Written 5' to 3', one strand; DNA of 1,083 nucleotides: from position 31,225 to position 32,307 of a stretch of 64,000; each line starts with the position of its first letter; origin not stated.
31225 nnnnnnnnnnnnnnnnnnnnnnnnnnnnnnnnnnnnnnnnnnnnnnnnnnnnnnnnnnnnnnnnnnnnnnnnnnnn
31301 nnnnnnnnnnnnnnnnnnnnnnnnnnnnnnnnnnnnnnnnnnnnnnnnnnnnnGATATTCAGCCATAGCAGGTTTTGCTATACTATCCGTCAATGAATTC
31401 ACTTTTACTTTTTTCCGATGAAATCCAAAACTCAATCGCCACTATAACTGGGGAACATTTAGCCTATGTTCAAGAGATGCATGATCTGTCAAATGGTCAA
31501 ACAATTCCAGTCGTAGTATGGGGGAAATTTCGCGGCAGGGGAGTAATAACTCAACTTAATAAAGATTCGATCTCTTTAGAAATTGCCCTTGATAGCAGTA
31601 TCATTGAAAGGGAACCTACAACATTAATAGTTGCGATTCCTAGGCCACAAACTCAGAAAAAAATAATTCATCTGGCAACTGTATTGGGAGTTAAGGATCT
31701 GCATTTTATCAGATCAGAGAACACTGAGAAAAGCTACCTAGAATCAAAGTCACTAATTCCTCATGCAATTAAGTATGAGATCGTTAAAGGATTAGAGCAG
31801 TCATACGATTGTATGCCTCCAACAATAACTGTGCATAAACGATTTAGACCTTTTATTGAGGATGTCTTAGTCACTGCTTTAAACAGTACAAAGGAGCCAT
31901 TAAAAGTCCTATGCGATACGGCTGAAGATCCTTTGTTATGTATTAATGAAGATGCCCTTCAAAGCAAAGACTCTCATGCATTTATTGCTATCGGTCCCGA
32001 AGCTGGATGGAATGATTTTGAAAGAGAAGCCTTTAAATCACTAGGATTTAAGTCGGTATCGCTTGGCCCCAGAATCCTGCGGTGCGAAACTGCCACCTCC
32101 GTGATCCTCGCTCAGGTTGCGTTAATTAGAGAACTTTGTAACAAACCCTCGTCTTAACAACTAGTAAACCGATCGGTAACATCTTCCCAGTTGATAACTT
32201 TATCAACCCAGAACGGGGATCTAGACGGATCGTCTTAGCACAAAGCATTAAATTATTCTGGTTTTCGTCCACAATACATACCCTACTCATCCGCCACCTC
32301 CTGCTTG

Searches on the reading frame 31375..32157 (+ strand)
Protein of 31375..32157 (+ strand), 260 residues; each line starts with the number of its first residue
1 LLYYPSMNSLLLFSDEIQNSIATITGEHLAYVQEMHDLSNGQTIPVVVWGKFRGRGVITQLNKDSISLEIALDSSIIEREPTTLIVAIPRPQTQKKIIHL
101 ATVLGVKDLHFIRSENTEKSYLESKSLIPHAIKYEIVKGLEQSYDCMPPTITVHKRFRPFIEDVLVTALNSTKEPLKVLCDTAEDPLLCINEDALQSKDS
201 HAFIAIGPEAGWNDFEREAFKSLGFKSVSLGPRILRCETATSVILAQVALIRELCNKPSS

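Call 60: search_protein_families(library=pfam, proteins=[window:31375-32157:+], max_evalue=0.00001)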
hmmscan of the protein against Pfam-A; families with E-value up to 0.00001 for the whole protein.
window:31375-32157:+ (260 aa): 1 family
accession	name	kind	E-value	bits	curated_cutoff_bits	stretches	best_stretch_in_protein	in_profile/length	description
PF04452.19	Methyltrans_RNA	-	4.3e-28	98.4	23.9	1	81-247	6-163/165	RNA methyltransferase domain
